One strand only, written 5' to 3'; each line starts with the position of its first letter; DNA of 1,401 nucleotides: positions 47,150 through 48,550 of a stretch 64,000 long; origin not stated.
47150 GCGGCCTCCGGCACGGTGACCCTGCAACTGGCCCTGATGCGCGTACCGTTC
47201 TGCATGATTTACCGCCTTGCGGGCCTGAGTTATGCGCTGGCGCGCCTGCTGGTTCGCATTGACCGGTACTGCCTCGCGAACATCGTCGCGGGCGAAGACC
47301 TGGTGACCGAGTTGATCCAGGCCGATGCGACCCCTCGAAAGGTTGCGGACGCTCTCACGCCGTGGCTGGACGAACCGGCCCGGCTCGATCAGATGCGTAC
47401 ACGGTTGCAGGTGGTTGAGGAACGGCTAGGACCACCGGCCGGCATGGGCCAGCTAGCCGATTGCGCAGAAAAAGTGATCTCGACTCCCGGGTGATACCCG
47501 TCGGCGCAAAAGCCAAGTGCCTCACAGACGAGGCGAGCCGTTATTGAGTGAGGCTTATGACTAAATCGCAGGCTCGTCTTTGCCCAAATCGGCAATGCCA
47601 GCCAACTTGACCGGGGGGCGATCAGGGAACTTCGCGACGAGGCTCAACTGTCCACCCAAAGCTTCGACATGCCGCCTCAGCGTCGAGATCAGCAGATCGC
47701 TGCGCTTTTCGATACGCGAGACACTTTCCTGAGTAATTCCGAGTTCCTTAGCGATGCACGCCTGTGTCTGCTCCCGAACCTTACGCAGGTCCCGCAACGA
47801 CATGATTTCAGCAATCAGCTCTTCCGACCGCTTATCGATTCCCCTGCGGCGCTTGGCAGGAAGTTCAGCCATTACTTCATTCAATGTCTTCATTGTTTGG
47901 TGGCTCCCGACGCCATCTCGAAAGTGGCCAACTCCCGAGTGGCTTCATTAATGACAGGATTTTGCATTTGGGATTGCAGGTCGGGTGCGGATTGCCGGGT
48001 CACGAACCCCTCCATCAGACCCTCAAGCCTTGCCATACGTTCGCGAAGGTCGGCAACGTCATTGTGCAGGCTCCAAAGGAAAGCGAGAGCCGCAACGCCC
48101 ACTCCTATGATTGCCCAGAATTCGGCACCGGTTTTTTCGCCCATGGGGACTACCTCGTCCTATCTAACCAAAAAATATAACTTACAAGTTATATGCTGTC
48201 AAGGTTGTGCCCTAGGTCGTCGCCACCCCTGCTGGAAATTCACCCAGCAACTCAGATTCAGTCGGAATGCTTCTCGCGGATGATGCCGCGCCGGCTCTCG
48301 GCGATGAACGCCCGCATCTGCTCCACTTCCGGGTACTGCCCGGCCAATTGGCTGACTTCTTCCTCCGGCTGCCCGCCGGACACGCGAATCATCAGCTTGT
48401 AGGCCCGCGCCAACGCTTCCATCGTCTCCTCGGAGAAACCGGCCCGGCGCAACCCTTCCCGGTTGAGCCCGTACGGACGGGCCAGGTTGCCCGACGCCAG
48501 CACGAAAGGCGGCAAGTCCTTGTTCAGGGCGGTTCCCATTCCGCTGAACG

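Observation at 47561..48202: TA-like operon in which a small membrane/coiled-coil protein occupies the toxin position ahead of a HigA-like antitoxin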

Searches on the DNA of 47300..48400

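Call 70: search_rna_families(source=window, start=47300, end=48400, threshold=evalue, max_evalue=1)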
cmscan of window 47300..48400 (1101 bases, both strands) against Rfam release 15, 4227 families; matches with E-value up to 1: 0.
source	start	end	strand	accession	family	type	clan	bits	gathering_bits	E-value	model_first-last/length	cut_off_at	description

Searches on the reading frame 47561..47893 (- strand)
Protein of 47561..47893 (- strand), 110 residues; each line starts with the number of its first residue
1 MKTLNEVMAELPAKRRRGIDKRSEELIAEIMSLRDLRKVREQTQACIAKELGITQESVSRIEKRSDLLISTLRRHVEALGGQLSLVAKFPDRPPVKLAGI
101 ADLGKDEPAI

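Call 3: search_protein_families(library=pfam, proteins=[window:47561-47893:-], max_evalue=1)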
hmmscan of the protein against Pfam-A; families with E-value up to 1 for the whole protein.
window:47561-47893:- (110 aa): 7 families
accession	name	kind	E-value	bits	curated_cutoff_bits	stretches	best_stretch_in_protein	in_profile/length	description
PF04545.22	Sigma70_r4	-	3e-07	30.3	24.1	1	29-64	11-43/50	Sigma-70, region 4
PF13744.12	HTH_37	-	0.0001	22.5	27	1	33-87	23-79/80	Helix-turn-helix domain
PF13560.12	HTH_31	-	0.00018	22.2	27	1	33-86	6-61/64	Helix-turn-helix domain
PF01381.28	HTH_3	-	0.0016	18.9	23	1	36-81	4-50/55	Helix-turn-helix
PF16509.11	KORA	-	0.0063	17.1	26.7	1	39-64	28-53/84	TrfB plasmid transcriptional repressor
PF12844.13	HTH_19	-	0.095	13.1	30.2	1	33-80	4-52/64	Helix-turn-helix domain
PF07558.16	Shugoshin_N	-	0.13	12.6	30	1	19-36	26-43/45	Shugoshin N-terminal coiled-coil region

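Call 4: search_protein_families(library=ncbifam, proteins=[window:47561-47893:-], max_evalue=1)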
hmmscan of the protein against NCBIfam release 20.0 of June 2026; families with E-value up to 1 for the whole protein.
window:47561-47893:- (110 aa): 20 families
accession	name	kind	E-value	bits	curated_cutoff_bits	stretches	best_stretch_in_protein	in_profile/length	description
TIGR02937.1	sigma70-ECF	superfamily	1.9e-05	24.4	42.9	1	3-64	110-156/165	sigma-70 family RNA polymerase sigma factor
NF004052.0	PRK05572.1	subfamily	5.7e-05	22.8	311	1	36-64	213-241/252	SigF/SigG family RNA polymerase sporulation sigma factor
NF004471.0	PRK05803.1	subfamily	7.2e-05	22.1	252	1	21-65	179-220/235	RNA polymerase sporulation sigma factor SigK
TIGR02885.1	spore_sigF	equivalog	9.4e-05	22.3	321.45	1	36-65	194-223/231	RNA polymerase sporulation sigma factor SigF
TIGR03070.1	couple_hipB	subfamily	0.00012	21.9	71.65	1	32-83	6-58/58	type II toxin-antitoxin system Y4mF family antitoxin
TIGR02846.1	spore_sigmaK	equivalog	0.00016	21.3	298.65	1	19-65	175-218/227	RNA polymerase sporulation sigma factor SigK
TIGR02980.1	SigBFG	subfamily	0.00017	21.4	234.35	1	36-74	189-224/227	SigB/SigF/SigG family RNA polymerase sigma factor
NF006158.0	PRK08301.1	equivalog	0.0002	20.9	339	1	28-76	191-237/241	RNA polymerase sporulation sigma factor SigE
TIGR02835.1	spore_sigmaE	equivalog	0.0016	17.9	348.6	1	28-64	184-221/234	RNA polymerase sporulation sigma factor SigE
NF006071.0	PRK08215.1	equivalog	0.0034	17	372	1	35-65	219-249/258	RNA polymerase sporulation sigma factor SigG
NF007271.0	PRK09726.1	equivalog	0.0039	17.2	79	1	33-85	17-70/88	type II toxin-antitoxin system antitoxin HipB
TIGR02850.1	spore_sigG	equivalog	0.0074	15.8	457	1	35-65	216-246/254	RNA polymerase sporulation sigma factor SigG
NF041575.1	antitoxPezA_Strep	equivalog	0.018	15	290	1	33-67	6-40/158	type II toxin-antitoxin system antitoxin PezA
NF038139.1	Reg_Aceta_RamB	equivalog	0.018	13.7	700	1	33-80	7-55/465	acetate metabolism transcriptional regulator RamB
NF041951.1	phage_RstR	subfamily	0.026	14.8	80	1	32-64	6-38/108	RstR family transcriptional repressor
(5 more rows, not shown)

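Call 15: find_homologous_proteins(query=window:47561-47893:-, max_evalue=0.001)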
Query window:47561-47893:- (110 aa): 607 proteins with E <= 0.001 among 617 candidates; the best 120 are listed.
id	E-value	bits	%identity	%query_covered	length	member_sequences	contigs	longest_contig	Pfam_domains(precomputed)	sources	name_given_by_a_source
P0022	4.9e-61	221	100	100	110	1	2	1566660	PF04545.23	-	-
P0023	2.6e-45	170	79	99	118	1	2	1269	PF04545.23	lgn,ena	-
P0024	5.4e-45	169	82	94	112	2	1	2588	-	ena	-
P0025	6.3e-45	169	80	94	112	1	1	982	PF04545.23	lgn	-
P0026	1.2e-44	168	83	94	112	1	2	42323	PF04545.23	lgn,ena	-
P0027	1.8e-44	168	80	94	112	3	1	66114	PF04545.23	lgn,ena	-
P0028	8.2e-44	166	77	96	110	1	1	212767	PF04545.23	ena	-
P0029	2.2e-43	164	78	94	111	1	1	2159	-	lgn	-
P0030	4.8e-42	160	79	93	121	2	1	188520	-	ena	-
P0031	1.2e-41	159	77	94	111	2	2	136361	PF04545.23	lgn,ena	-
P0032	2.8e-40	154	73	100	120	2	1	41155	PF13744.13,PF04545.23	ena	-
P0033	3.7e-40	154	75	97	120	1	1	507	PF04545.23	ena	-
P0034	1.3e-39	152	73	98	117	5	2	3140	PF01381.29,PF04545.23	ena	-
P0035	2.0e-39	152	72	99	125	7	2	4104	PF04545.23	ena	-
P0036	5.8e-39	150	71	98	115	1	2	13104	PF04545.23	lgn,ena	-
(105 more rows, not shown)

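Call 18: find_related_loci(query=A1, collection=genome_contigs, flank=2500)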
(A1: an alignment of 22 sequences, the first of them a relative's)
Query A1 (110 aa) in genome_contigs; peptide patterns used: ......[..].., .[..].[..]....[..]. (x = any residue, [..] = any of these).
599 stretches matched a pattern (row limit reached: there are more); 521 encode a relative of the query (tblastn E <= 1e-3); the best 80 are kept; 80 distinct loci.
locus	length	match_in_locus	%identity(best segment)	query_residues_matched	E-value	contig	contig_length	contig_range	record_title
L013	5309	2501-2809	80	1-103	3e-51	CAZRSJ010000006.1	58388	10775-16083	MAG TPA_asm: uncultured Chromatiales bacterium isolate SRP109090_co1_9 genome assembly, contig: NODE_621_length_58388_co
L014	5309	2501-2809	75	2-104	4e-46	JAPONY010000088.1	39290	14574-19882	MAG: Gammaproteobacteria bacterium isolate APA_bin_21 c_000000538172, whole genome shotgun sequence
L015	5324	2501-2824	69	2-109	6e-45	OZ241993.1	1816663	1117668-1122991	MAG: uncultured candidatus Porisulfidus sp. isolate ba64636f-2cd1-4e9a-8eaa-ecd0b0529e97 genome assembly, chromosome: 1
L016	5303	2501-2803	72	2-102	2e-44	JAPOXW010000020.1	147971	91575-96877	MAG: Gammaproteobacteria bacterium isolate COS4_bin_16 NODE_102_length_147971_cov_19.2922, whole genome shotgun sequence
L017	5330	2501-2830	68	1-109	9e-43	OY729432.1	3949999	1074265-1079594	MAG: Candidatus Binatia bacterium isolate b65fbbe8-1638-4b94-9072-1473f084fbf4 genome assembly, chromosome: 1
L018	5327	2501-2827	67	1-109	1e-42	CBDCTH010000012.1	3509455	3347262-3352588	MAG: Gammaproteobacteria bacterium isolate a8af13e8-0241-4292-a4be-8c867e9427f0 genome assembly, contig: contig_12, whol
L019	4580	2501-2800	68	3-102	2e-42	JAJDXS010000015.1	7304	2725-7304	MAG: Gemmatimonadetes bacterium isolate jk18x27bins.47 k141_585745, whole genome shotgun sequence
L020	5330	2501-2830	65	1-110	4e-42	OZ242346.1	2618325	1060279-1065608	MAG: Nitrospirales bacterium isolate 9c02dde2-7a43-4f12-96c5-beceef923469 genome assembly, chromosome: 1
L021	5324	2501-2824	66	1-108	5e-42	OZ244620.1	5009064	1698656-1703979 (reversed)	MAG: uncultured Candidatus Binatia bacterium isolate a6e05b1d-2203-4d92-b789-b8e4a46226c9 genome assembly, chromosome: 1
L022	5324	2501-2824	66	1-108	1e-41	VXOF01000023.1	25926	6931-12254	MAG: Nitrospira sp. SB0662_bin_26 NODE_1815_length_25926_cov_37.269375, whole genome shotgun sequence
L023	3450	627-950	66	1-108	9e-42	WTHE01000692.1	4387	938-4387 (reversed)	MAG: Candidatus Binatota bacterium isolate CO36406bin_19 NODE_6483_length_4387_cov_6.616113, whole genome shotgun sequen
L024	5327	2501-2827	64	1-109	2e-41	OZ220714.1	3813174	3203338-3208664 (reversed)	MAG: Gammaproteobacteria bacterium isolate 1a8f7f40-8cb6-4f94-a6e0-ecd99667d799 genome assembly, chromosome: 1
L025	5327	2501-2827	67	1-108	2e-41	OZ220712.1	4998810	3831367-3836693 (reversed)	MAG: Thermodesulfobacteriota bacterium isolate 564989d4-0a31-48dd-8468-51938819ad86 genome assembly, chromosome: 1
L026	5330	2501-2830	64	1-110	3e-41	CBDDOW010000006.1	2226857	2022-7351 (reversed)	MAG: Nitrospirales bacterium isolate 0b37e4ec-b941-4f54-8453-c20577e00895 genome assembly, contig: contig_6, whole genom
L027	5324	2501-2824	66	1-108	1e-41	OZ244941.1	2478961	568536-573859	MAG: Nitrospirales bacterium isolate d54ef826-7012-47b5-b64d-02185f84ce6e genome assembly, chromosome: 1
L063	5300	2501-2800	66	3-102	1e-39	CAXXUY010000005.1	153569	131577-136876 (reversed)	MAG: Paracoccaceae bacterium isolate 97c81714-8806-418c-9c79-d9e270ccf8c2 genome assembly, contig: contig_5, whole genom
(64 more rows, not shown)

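Call 20: search_protein_families(library=pfam, proteins=[L018:2136-2504:+, L013:2131-2541:+, L063:2127-2495:+, L015:2120-2389:+], max_evalue=0.1)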
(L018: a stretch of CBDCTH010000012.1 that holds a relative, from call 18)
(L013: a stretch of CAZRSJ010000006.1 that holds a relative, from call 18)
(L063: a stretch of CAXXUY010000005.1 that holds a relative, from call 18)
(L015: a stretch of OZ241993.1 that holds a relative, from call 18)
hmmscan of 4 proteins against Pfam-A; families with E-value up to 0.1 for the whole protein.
L018:2136-2504:+ (122 aa): 1 family
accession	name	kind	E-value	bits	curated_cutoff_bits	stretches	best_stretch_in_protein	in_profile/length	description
PF05973.20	Gp49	-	3.5e-21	75.5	23.9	1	15-108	3-89/90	Phage derived protein Gp49-like (DUF891)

L013:2131-2541:+ (136 aa): 1 family
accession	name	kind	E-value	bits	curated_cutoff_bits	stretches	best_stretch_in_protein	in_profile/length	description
PF05973.20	Gp49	-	9.3e-21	74.1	23.9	1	13-108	1-89/90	Phage derived protein Gp49-like (DUF891)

L063:2127-2495:+ (122 aa): 1 family
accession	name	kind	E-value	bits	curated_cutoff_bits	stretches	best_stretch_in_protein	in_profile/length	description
PF05973.20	Gp49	-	1.8e-21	76.4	23.9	1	14-108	2-89/90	Phage derived protein Gp49-like (DUF891)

L015:2120-2389:+ (89 aa): 0 families

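Call 25: search_protein_families(library=phrogs, proteins=[L015:2120-2389:+, window:47561-47893:-, L018:2136-2504:+], max_evalue=0.1)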
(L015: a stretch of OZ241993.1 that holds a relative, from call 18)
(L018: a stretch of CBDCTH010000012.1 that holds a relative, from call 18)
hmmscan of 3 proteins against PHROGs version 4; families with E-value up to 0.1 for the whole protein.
L015:2120-2389:+ (89 aa): 2 families
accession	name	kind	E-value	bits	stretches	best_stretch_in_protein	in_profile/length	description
phrog_736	-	unknown function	0.032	15.4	1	37-76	65-106/112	-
phrog_9415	-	unknown function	0.064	14.1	1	38-67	97-126/168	-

window:47561-47893:- (110 aa): 20 families
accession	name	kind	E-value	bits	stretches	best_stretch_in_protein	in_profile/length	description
phrog_11553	-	unknown function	5e-09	36.9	1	32-89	39-96/278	-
phrog_1373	-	transcription regulation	6e-09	37.1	1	4-86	40-122/166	transcriptional regulator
phrog_2339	-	DNA, RNA and nucleotide metabolism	2.5e-08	34.8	1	1-92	2-91/98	HTH DNA binding protein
phrog_351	-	transcription regulation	0.00036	20.2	1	31-64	688-717/928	RNA polymerase sigma factor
phrog_7241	-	transcription regulation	0.00047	21.2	1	28-80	62-114/122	transcriptional regulator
phrog_6831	-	transcription regulation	0.00067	20.6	1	43-71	20-50/68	transcriptional regulator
phrog_7168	-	DNA, RNA and nucleotide metabolism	0.0018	18.7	1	17-67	215-265/284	homing endonuclease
phrog_8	-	transcription regulation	0.0056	17.2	1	33-64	81-193/346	transcriptional regulator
phrog_7061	-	DNA, RNA and nucleotide metabolism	0.0061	18.1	1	38-64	41-67/70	HTH DNA binding protein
phrog_4268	-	transcription regulation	0.016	16.4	1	36-86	40-92/96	transcriptional repressor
phrog_2967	-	transcription regulation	0.016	15.7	1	33-64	15-46/225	transcriptional regulator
phrog_5823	-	transcription regulation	0.017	15.3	1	33-84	11-64/404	transcriptional regulator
phrog_20467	-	DNA, RNA and nucleotide metabolism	0.02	15.8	1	33-64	68-101/112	HNH endonuclease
phrog_4583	-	transcription regulation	0.025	15.6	0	40-80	22-63/81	transcriptional repressor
phrog_6962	-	unknown function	0.032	15.5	1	33-66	6-39/73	-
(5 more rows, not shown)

L018:2136-2504:+ (122 aa): 2 families
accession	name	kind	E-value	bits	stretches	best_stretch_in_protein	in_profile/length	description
phrog_3445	-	moron, auxiliary metabolic gene and host takeover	1.7e-11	45.2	1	3-109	5-97/103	toxin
phrog_2523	-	unknown function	1.2e-06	29.6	1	2-84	2-80/108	-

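Call 26: search_protein_families(library=padloc, proteins=[L015:2120-2389:+, window:47561-47893:-, L018:2136-2504:+], max_evalue=0.1)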
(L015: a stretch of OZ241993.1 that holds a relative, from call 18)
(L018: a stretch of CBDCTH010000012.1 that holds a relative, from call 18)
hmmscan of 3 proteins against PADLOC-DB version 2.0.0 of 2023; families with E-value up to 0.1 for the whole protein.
L015:2120-2389:+ (89 aa): 0 families

window:47561-47893:- (110 aa): 5 families
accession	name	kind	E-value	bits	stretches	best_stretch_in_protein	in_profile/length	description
PDLC02926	HTH_VI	-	1.1e-05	23.6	1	33-75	6-49/92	-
PDLC04142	capH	-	0.0039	16.2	1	32-91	10-67/103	capH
PDLC03954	RmrA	-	0.016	12.2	1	32-64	14-46/380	-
PDLC03949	RmrA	-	0.016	12.1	1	37-89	11-60/363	-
PDLC03952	RmrA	-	0.029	11.2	1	10-63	8-57/395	-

L018:2136-2504:+ (122 aa): 0 families

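Call 33: search_solved_structures(query=A1, max_evalue=0.01, show_alignments=2)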
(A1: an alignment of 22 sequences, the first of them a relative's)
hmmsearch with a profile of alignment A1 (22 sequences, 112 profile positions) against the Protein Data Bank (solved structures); distinct sequences matched with E-value up to 0.01: 5.
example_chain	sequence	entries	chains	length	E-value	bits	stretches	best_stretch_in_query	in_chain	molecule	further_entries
7ewc_A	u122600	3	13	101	3.8e-10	42.8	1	7-91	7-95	Putative antitoxin HigA2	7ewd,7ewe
6lty_A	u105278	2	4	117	4e-09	39.5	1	32-101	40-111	Putative antitoxin HigA3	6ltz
1l0o_C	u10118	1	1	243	6e-05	26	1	33-64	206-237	sigma factor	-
3kxa_A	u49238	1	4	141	0.0032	20.4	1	6-88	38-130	Putative uncharacterized protein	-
4pu3_D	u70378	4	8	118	0.0086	19.1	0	33-80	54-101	Toxin-antitoxin system antidote transcriptional repressor Xre family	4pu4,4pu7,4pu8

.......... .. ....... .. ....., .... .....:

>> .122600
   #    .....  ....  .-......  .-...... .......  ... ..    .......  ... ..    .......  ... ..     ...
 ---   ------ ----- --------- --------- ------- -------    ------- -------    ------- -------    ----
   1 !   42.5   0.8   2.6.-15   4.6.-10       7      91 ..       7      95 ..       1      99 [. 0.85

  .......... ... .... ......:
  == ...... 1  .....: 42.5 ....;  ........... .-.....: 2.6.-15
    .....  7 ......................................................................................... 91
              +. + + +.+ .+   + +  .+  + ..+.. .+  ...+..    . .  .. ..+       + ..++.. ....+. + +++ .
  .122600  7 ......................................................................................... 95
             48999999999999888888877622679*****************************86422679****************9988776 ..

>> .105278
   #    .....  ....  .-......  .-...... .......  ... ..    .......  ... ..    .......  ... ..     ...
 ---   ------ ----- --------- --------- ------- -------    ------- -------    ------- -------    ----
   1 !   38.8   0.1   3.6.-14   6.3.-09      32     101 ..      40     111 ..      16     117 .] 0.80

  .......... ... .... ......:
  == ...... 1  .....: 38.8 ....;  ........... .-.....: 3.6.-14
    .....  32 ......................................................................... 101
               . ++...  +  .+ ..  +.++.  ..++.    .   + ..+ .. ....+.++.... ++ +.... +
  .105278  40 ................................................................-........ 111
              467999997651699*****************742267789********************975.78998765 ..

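Call 34: search_solved_structures(query=L018:2136-2504:+, max_evalue=0.01)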
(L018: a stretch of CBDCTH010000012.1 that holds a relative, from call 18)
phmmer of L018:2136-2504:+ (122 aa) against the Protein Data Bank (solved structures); distinct sequences matched with E-value up to 0.01: 0.

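Call 39: find_encoding_contigs(protein=P0026, flank=3000, max_places=2)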
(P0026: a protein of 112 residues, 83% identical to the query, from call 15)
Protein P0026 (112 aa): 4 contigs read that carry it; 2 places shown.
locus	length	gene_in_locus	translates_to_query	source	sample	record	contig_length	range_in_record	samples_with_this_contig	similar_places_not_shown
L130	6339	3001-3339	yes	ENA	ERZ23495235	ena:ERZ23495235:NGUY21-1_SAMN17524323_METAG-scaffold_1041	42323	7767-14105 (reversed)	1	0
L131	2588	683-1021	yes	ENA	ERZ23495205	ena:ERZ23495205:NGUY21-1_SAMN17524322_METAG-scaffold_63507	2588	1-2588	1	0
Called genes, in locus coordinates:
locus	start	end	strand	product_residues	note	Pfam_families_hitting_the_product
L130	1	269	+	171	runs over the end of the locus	PF03938:OmpH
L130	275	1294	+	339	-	PF04613:LpxD, PF25247:LbH_GLGC (faint), PF25084:LbH_EIF2B (faint), PF00132:Hexapep, PF14602:Hexapep_2 (faint), PF00132:Hexapep (weak), PF25087:GMPPB_C (weak), PF00132:Hexapep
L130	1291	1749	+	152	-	PF22817:ApeP-like, PF07977:FabA, PF22818:ApeI-like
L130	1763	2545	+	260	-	PF00132:Hexapep (weak), PF25084:LbH_EIF2B (faint), PF25087:GMPPB_C (weak), PF00132:Hexapep, PF13720:Acetyltransf_11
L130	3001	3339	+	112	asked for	PF04545:Sigma70_r4 (weak)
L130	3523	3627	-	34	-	-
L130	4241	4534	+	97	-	-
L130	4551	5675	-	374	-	PF02684:LpxB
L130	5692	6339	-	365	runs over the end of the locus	PF00155:Aminotran_1_2 (weak), PF01041:DegT_DnrJ_EryC1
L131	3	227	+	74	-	?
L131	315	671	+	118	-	PF05973:Gp49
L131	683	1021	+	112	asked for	PF04545:Sigma70_r4 (weak)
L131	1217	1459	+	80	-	PF02604:PhdYeFM_antitox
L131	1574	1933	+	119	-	PF01850:PIN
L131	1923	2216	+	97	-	-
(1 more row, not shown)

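Call 40: find_encoding_contigs(protein=P0028, flank=3000, max_places=2)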
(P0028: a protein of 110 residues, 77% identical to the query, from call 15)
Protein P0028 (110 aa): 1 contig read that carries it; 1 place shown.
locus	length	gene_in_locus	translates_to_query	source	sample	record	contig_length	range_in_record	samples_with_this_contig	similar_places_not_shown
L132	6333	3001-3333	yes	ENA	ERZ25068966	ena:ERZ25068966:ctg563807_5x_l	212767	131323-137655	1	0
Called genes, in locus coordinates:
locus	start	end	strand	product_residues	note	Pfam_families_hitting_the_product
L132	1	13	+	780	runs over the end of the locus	PF08478:POTRA_1 (faint), PF08479:POTRA_2 (faint), PF07244:POTRA, PF01103:Omp85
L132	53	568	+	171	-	PF03938:OmpH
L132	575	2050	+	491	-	PF04613:LpxD, PF25084:LbH_EIF2B (weak), PF25087:GMPPB_C (faint), PF00132:Hexapep, PF07977:FabA, PF22817:ApeP-like, PF22818:ApeI-like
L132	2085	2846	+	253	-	PF25084:LbH_EIF2B (faint), PF25087:GMPPB_C (faint), PF00132:Hexapep, PF13720:Acetyltransf_11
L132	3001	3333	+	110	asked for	PF04545:Sigma70_r4 (weak)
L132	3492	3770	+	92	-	-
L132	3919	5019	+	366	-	PF13776:DUF4172, PF02661:Fic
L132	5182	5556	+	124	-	PF06296:RelE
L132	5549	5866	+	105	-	PF01381:HTH_3 (weak)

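Call 41: find_encoding_contigs(protein=P0030, flank=3000, max_places=2)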
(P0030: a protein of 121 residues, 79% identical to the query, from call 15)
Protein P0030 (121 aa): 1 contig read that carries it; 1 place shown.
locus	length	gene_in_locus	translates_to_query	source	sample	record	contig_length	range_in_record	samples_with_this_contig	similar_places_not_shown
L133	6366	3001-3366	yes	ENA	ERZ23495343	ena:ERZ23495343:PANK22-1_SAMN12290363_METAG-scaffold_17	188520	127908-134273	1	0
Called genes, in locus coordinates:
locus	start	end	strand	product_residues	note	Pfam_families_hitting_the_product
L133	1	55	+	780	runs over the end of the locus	PF08478:POTRA_1 (faint), PF08479:POTRA_2 (faint), PF07244:POTRA, PF01103:Omp85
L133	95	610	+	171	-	PF03938:OmpH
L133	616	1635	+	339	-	PF04613:LpxD, PF25084:LbH_EIF2B (faint), PF14602:Hexapep_2 (faint), PF00132:Hexapep (weak), PF25087:GMPPB_C (weak), PF00132:Hexapep (weak), PF25087:GMPPB_C (weak), PF00132:Hexapep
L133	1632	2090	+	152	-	PF22817:ApeP-like, PF07977:FabA, PF22818:ApeI-like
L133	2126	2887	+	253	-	PF25087:GMPPB_C (faint), PF00132:Hexapep, PF13720:Acetyltransf_11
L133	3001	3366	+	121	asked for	-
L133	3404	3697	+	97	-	-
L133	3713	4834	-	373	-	PF02684:LpxB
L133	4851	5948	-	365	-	PF00155:Aminotran_1_2 (weak), PF01041:DegT_DnrJ_EryC1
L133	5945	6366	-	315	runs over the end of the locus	PF01408:GFO_IDH_MocA, PF03435:Sacchrp_dh_NADP (faint), PF22725:GFO_IDH_MocA_C3, PF02894:GFO_IDH_MocA_C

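Call 71: search_dna_similar(query=window:47561-47893:-, collection=plasmids, mode=protein, max_rows=12)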
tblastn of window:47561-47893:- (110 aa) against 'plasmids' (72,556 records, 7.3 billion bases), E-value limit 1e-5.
Records with a match: 898; places in all: 963; records where one place covers at least 80% of the query: 870.
Best place of each record, by identity: <60% 898.
By first word of the organism name: Acinetobacter 573; Escherichia 77; Yersinia 53; Agrobacterium 22; Providencia 22; Pantoea 17; Rhizobium 12; Aeromonas 11; Moellerella 8; Klebsiella 6; and 58 more.
By predicted mobility (MOB-suite, as given by PLSDB): conjugative 354; non-mobilizable 272; mobilizable 272.
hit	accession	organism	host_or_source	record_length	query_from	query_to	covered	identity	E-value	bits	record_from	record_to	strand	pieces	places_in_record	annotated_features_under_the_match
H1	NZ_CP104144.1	Rhizobium sullae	Sulla coronaria,cell culture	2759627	2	109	98%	51.9%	5e-26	107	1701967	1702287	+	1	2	record has no annotation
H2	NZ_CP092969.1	Methylocystis parvus OBBP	Bacterial Monoculture,Mud, soil or ...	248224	1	105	95%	53.3%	7e-25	103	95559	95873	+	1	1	helix-turn-helix domain-containing protein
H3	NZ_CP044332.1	Methylocystis parvus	-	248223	1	105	95%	53.3%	7e-25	103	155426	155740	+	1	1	helix-turn-helix domain-containing protein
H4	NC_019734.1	Crinalium epipsammum PCC 9333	-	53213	3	103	92%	54.5%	2e-27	111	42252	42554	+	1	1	XRE family transcriptional regulator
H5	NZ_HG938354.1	Neorhizobium galegae bv. orientalis str. HAMBI 540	Galega orientalis root nodule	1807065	2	109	98%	47.8%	6e-25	104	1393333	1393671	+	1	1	record has no annotation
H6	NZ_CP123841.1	Agrobacterium tumefaciens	-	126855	2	109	98%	47.8%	9e-25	103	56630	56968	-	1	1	XRE family transcriptional regulator | type II toxin-antitoxin system RelE/ParE family toxin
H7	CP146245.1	Agrobacterium vitis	Vitis vinifera,cell culture,Grape gall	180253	2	109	98%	47.8%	9e-25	103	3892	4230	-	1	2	XRE family transcriptional regulator | type II toxin-antitoxin system RelE/ParE family toxin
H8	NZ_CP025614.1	Niveispirillum cyanobacteriorum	sing cell,cyanobacterial aggregates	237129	3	108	96%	48.6%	1e-21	95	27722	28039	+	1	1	XRE family transcriptional regulator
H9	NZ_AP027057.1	Limnohabitans sp. TEGF004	water,lake surface water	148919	4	95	84%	55.4%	3e-25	105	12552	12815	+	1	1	helix-turn-helix domain-containing protein | type II toxin-antitoxin system RelE/ParE family toxin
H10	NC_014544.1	Legionella longbeachae NSW150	-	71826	2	103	93%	50.0%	6e-25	104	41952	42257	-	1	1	helix-turn-helix transcriptional regulator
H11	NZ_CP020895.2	Legionella longbeachae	Homo sapiens,Respiratory sample - sputum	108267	2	103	93%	50.0%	8e-25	103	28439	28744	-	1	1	helix-turn-helix transcriptional regulator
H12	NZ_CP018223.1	Tardibacter chloracetimidivorans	whole organism,soil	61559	4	105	93%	50.0%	3e-24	102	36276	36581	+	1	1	XRE family transcriptional regulator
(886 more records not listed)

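Call 72: get_annotated_region(hit=H6, flank=1200)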
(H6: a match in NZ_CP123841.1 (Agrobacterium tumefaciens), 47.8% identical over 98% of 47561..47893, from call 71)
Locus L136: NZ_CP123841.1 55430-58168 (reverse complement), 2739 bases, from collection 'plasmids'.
description: Agrobacterium tumefaciens strain 15-1187-1-2a plasmid pAt15-1187-1-2a2, complete sequence
organism: Agrobacterium tumefaciens (NCBI taxid 358)
taxonomy: Bacteria; Pseudomonadota; Alphaproteobacteria; Hyphomicrobiales; Rhizobiaceae; Agrobacterium; Agrobacterium tumefaciens
host: -; source: -; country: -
typing (MOB-suite, as given by PLSDB): conjugative; replicon rep_cluster_592; relaxase MOBQ; mating-pair formation MPF_T
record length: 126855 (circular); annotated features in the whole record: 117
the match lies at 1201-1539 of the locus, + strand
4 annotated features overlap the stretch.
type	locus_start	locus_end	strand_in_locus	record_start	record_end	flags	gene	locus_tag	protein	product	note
CDS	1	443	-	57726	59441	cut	-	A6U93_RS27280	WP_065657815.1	ParB/RepB/Spo0J family partition protein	GO:0007059 - chromosome segregation [Evidence IEA]; GO:0000910 - cytokinesis [Evidence IEA]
CDS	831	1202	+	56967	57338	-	-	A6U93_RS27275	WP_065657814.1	type II toxin-antitoxin system RelE/ParE family toxin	-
CDS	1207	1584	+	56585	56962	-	-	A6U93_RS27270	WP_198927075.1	XRE family transcriptional regulator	-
CDS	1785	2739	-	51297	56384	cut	-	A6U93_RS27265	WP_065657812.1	helicase-related protein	-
